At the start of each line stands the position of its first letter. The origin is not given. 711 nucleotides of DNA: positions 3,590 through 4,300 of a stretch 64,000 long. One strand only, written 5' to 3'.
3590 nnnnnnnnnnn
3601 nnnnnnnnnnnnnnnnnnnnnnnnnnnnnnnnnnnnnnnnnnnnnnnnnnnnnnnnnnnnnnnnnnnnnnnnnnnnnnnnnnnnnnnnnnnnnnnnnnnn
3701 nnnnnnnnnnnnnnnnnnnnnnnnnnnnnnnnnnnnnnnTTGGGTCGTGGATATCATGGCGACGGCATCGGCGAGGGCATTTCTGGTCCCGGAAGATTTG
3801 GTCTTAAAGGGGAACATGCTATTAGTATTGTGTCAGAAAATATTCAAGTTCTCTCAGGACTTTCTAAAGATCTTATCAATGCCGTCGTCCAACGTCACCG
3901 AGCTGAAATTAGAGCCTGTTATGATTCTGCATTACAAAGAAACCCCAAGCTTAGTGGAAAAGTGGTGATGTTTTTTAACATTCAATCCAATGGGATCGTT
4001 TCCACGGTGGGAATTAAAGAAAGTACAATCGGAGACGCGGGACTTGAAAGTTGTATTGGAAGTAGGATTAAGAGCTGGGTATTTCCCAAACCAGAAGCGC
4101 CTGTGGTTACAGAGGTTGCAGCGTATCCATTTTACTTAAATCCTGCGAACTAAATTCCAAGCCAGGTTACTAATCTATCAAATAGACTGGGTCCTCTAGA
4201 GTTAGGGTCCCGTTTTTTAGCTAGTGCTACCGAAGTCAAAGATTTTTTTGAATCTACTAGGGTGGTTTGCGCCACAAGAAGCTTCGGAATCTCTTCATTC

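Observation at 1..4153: Glt-like gliding-motility cluster fragment at the window edge (TPR lipoprotein, small secreted protein, FHA/TonB-C protein)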

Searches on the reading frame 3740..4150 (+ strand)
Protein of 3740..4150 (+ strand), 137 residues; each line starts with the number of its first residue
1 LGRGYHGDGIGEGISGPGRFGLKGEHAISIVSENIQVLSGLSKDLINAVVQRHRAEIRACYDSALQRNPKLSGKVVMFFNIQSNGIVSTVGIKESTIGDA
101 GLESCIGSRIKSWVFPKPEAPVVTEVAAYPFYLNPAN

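Call 41: predict_structure(alignment_id=A2)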
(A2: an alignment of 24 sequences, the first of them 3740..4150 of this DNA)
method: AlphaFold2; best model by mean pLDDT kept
length: 137 residues; sequences in the alignment: 24
mean_pLDDT: 78.1   pTM: 0.68
mean pLDDT of the five models: 78.1, 77.5, 76.5, 75.2, 74.5
residues with pLDDT >= 90: 43; 70-90: 58; 50-70: 12; < 50: 24
segments of 3 or more residues with pLDDT < 50: 1-24
pLDDT, mean of each block of 10 residues (from residue 1): 41 41 53 72 88 89 87 91 93 91 93 90 87 77
secondary structure, 60 per line:
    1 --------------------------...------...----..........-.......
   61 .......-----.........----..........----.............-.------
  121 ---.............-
elements in order: E27-29 E36-38 H43-52 H54-67 E73-81 E86-95 H100-112 E124-136

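Call 43: fold_search(model_id=the predicted structure, library=pdb)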
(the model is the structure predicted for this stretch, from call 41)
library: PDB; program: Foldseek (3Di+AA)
matches with E <= 10: 311; with E <= 0.001: 0
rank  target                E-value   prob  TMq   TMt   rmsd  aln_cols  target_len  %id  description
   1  6fip_MODEL_1_A        2.2e-03  1.00  0.40  0.53  13.2       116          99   15  Solution NMR structure of Pseudomonas aeruginosa TonB CTD (released 2018-08-29)
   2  7zc8_A                2.3e-03  1.00  0.40  0.59   2.9        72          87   28  Crystal structure of the C-terminal domain of FusB, a TonB homologue (released 2022-08-17)
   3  6sly_MODEL_1_A        2.4e-03  0.99  0.36  0.45   8.2       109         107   19  NMR solution structure of Helicobacter pylori TonB-CTD (residues 179-285) (released 2020-03-25)
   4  7zc8_B                8.5e-03  1.00  0.35  0.53   5.1        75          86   24  Crystal structure of the C-terminal domain of FusB, a TonB homologue (released 2022-08-17)
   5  5lw8_MODEL_1_A        9.5e-03  1.00  0.44  0.60   3.8        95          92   23  NMR solution structure of Helicobacter pylori TonB-CTD (residues 194-285) (released 2016-10-19)
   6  2gsk_B                1.1e-02  1.00  0.37  0.58   4.6        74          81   18  Structure of the BtuB:TonB Complex (released 2006-06-13)
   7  9hi3                  1.3e-02  1.00  0.41  0.30   2.9        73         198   27  C-terminal domain of pectobacterial FusB in complex with spinach ferredoxin 1 (released 2025-04-23)
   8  2x9a_B                1.5e-02  0.98  0.36  0.51   5.8        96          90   14  crystal structure of g3p from phage IF1 in complex with its coreceptor, the C-terminal domain of TolA (released 2010-12-01)
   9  1u07_A                1.6e-02  0.96  0.34  0.48   8.0       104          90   19  Crystal Structure of the 92-residue C-term. part of TonB with significant structural changes compared to shorter fragm (released 2004-11-30)
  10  9dc4_T                1.9e-02  0.99  0.40  0.59   8.5       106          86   16  Transferrin Binding Protein A in complex with transferrin binding protein B, transferrin and globular domain of TonB (released 2026-03-04)
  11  9ddz                  2.3e-02  0.98  0.39  0.60   9.7       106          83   15  Crystal Structure of Neisseria meningitidis TonB C-terminus domain (globular domain) (released 2026-03-04)
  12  1u07_B                2.9e-02  0.95  0.34  0.51   8.3       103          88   16  Crystal Structure of the 92-residue C-term. part of TonB with significant structural changes compared to shorter fragm (released 2004-11-30)
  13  8rd6_MODEL_1_A        3.1e-02  0.95  0.35  0.50   8.2        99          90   18  the C-terminal domain of TonB protein from Salmonella enterica. (released 2024-01-17)
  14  2grx_C                3.3e-02  1.00  0.43  0.70   2.5        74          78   16  Crystal structure of TonB in complex with FhuA, E. coli outer membrane receptor for ferrichrome (released 2006-06-13)
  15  6i97_D                3.3e-02  0.96  0.39  0.56   9.8       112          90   14  Structure of the ferrioxamine B transporter FoxA from Pseudomonas aeruginosa in complex with ferrioxamine B and a C-te (released 2019-08-28)
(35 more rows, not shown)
